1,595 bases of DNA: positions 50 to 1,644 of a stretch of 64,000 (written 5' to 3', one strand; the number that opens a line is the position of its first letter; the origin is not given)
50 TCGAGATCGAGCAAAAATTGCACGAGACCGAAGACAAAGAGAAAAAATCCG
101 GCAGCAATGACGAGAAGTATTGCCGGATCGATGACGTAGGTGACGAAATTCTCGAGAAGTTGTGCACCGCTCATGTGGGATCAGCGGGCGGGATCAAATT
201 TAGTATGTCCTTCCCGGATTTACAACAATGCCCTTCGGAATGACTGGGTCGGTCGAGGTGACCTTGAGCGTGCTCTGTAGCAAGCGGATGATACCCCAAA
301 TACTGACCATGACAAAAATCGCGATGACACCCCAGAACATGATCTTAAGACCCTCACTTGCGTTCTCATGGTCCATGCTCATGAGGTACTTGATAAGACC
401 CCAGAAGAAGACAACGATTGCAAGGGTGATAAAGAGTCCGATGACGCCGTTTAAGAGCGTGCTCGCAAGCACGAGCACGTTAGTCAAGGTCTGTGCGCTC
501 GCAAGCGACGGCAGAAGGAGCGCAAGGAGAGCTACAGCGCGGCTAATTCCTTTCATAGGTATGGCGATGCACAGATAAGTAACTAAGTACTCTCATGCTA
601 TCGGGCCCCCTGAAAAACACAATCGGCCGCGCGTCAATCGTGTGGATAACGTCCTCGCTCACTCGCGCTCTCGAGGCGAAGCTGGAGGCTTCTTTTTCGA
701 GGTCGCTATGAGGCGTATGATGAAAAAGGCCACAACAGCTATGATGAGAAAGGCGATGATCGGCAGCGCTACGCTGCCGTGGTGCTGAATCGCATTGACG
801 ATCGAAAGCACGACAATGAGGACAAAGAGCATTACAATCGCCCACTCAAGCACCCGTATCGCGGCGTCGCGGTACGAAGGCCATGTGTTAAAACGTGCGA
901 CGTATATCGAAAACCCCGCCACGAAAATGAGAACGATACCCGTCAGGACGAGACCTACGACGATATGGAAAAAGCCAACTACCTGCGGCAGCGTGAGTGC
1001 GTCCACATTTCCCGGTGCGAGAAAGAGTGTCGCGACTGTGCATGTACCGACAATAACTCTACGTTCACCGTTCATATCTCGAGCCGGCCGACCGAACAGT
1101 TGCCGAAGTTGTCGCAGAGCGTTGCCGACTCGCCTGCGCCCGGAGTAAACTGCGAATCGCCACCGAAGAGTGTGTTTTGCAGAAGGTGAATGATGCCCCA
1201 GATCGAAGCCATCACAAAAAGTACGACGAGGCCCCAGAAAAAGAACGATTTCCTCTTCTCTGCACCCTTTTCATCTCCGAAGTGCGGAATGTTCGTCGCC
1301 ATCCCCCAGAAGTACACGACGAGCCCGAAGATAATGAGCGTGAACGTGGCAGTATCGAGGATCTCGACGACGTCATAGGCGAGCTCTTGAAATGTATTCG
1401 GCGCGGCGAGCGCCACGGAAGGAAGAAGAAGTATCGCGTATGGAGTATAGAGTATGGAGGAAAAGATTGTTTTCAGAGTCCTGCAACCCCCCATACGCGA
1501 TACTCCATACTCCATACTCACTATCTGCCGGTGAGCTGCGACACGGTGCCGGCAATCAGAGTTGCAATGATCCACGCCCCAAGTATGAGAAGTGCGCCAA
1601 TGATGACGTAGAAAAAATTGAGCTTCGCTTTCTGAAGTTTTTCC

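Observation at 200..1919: Tandem cluster of three paralogous small secreted two-helix proteins (candidate VirB2/TrbC-like pilins) plus a 4-TM protein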

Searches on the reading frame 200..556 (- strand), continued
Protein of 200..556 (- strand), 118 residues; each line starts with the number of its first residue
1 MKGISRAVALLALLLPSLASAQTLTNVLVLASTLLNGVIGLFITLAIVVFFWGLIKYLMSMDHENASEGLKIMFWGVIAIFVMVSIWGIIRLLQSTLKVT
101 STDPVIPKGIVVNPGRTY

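Call 63: search_protein_families(library=pfam, alignment_id=A3, max_evalue=0.001)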
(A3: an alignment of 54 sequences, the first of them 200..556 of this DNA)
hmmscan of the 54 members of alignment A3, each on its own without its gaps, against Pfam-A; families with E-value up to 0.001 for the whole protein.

A. member 1, window:200-556:- (118 aa): 1 family
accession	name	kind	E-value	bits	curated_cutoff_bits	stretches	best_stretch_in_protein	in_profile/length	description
PF18895.5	T4SS_pilin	-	3.9e-06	27.3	26.6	1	30-93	8-71/71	Type IV secretion system pilin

B. families by the number of members that match (of 54 scanned): 2 families
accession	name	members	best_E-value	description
PF18895.5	T4SS_pilin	51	1.2e-08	Type IV secretion system pilin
PF00520.37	Ion_trans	1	3.2e-05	Ion transport protein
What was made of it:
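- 200..556 (-): A: pilin-like protein (118 aa): signal peptide (LASA|QT), a two-helix hairpin and a conserved extracellular tail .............. It is the best conserved of the five. 51 of 54 orthologs hit PF18895 (call 63).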

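Call 81: search_protein_families(library=padloc, proteins=[window:200-556:-, L001:5557-5865:+], max_evalue=0.01)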
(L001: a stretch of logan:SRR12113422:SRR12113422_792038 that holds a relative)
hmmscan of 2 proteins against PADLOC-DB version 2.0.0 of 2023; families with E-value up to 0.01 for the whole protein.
window:200-556:- (118 aa): 1 family
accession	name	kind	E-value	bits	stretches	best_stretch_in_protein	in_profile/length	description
PDLC00217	KwaA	-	0.0076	13.9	1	41-97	11-73/193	Unknown function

L001:5557-5865:+ (102 aa): 0 families

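Call 82: search_protein_families(library=phrogs, proteins=[window:200-556:-, L001:5557-5865:+], max_evalue=0.01)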
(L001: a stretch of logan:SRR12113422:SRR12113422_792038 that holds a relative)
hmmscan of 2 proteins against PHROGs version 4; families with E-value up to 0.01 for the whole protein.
window:200-556:- (118 aa): 0 families

L001:5557-5865:+ (102 aa): 0 families

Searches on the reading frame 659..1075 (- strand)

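Call 3: search_protein_families(library=pfam, proteins=[window:659-1075:-], max_evalue=1)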
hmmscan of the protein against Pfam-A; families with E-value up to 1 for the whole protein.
window:659-1075:- (138 aa): 12 families
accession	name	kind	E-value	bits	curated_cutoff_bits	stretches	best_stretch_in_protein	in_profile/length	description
PF07695.17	7TMR-DISM_7TM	-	0.0075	16.6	29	1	20-132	48-152/205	7TM diverse intracellular signalling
PF04923.17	Ninjurin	-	0.011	16.1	26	1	32-93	36-98/102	Ninjurin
PF18895.5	T4SS_pilin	-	0.02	15.4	26.6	1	31-96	11-71/71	Type IV secretion system pilin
PF03125.24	Sre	-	0.075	12.6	22.9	1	36-92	249-305/365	Sre G protein-coupled chemoreceptor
PF12669.12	FeoB_associated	-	0.15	12.8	27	1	106-129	3-26/44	FeoB-associated Cys-rich membrane protein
PF04893.22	Yip1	-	0.32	11.3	28.6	1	9-117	32-141/173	Yip1 domain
PF07851.19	TMEM120A-B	-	0.32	10.7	29.8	1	34-97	251-312/324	TMEM120A/B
PF06570.16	DUF1129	-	0.44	10.5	29.1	1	44-120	115-195/207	Protein of unknown function (DUF1129)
PF14316.11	DUF4381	-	0.64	10.8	27.2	1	28-77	7-56/145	Domain of unknown function (DUF4381)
PF03699.18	UPF0182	-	0.69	8.4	27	1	42-125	204-288/770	Uncharacterised protein family (UPF0182)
PF01741.23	MscL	-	0.78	10.5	27.4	0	75-133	59-105/123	Large-conductance mechanosensitive channel, MscL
PF04246.17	RseC_MucC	-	0.92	9.9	24.4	1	83-129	75-121/130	Positive regulator of sigma(E), RseC/MucC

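Call 4: search_protein_families(library=ncbifam, proteins=[window:659-1075:-], max_evalue=1)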
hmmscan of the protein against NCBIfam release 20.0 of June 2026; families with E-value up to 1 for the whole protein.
window:659-1075:- (138 aa): 8 families
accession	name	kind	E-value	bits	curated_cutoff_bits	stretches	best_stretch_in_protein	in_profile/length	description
NF010557.0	PRK13952.1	equivalog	0.018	15.2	159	1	98-134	84-120/142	large conductance mechanosensitive channel protein MscL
NF001843.0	PRK00567.1-4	equivalog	0.059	13.5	142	1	99-135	75-111/135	large-conductance mechanosensitive channel protein MscL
TIGR00220.1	mscL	equivalog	0.091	13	71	1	86-129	55-98/127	large conductance mechanosensitive channel protein MscL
NF041877.1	EPS_EpsZ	equivalog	0.21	10.1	800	1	35-127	40-131/459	exopolysaccharide biosynthesis polyisoprenyl-phosphate hexose-1-phosphate transferase EpsZ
NF004428.0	PRK05771.2-1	equivalog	0.24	9.5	766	1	19-119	473-559/680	V-type ATP synthase subunit I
NF041554.1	SA1362_fam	subfamily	0.34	11.1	42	1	78-130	3-55/70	SA1362 family protein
TIGR04286.1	MSEP-CTERM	equivalog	0.47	8.3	150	1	37-122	8-91/920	MSEP-CTERM sorting domain-containing protein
TIGR03025.1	EPS_sugtrans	subfamily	0.62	9.2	295.55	1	38-124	27-111/445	exopolysaccharide biosynthesis polyprenyl glycosylphosphotransferase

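Call 81: search_protein_families(library=padloc, proteins=[window:659-1075:-], max_evalue=0.01)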
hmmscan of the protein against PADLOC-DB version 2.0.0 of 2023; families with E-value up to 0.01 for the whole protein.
window:659-1075:- (138 aa): 0 families

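Call 82: search_protein_families(library=phrogs, proteins=[window:659-1075:-], max_evalue=0.01)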
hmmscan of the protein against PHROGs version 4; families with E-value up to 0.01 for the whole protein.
window:659-1075:- (138 aa): 2 families
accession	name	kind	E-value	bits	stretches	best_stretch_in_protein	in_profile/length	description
phrog_25692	-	unknown function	0.00064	20.6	1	88-137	58-107/131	-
phrog_5480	-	unknown function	0.002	19.1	1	33-129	20-115/136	-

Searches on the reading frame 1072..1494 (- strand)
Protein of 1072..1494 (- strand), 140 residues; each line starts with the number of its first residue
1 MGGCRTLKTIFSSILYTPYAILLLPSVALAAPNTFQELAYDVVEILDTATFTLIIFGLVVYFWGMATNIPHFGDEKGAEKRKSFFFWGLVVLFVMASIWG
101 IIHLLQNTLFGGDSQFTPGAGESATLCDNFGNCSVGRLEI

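Call 3: search_protein_families(library=pfam, proteins=[window:1072-1494:-], max_evalue=1)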
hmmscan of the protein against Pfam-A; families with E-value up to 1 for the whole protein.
window:1072-1494:- (140 aa): 1 family
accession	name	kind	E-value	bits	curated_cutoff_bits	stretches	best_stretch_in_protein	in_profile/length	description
PF04893.22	Yip1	-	0.38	11.1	28.6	0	33-117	9-94/173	Yip1 domain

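Call 4: search_protein_families(library=ncbifam, proteins=[window:1072-1494:-], max_evalue=1)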
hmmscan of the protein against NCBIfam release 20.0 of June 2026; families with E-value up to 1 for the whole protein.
window:1072-1494:- (140 aa): 0 families

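Call 81: search_protein_families(library=padloc, proteins=[window:1072-1494:-], max_evalue=0.01)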
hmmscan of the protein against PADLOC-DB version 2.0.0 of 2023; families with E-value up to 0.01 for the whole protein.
window:1072-1494:- (140 aa): 0 families

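Call 82: search_protein_families(library=phrogs, proteins=[window:1072-1494:-], max_evalue=0.01)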
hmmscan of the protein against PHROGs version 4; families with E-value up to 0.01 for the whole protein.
window:1072-1494:- (140 aa): 0 families
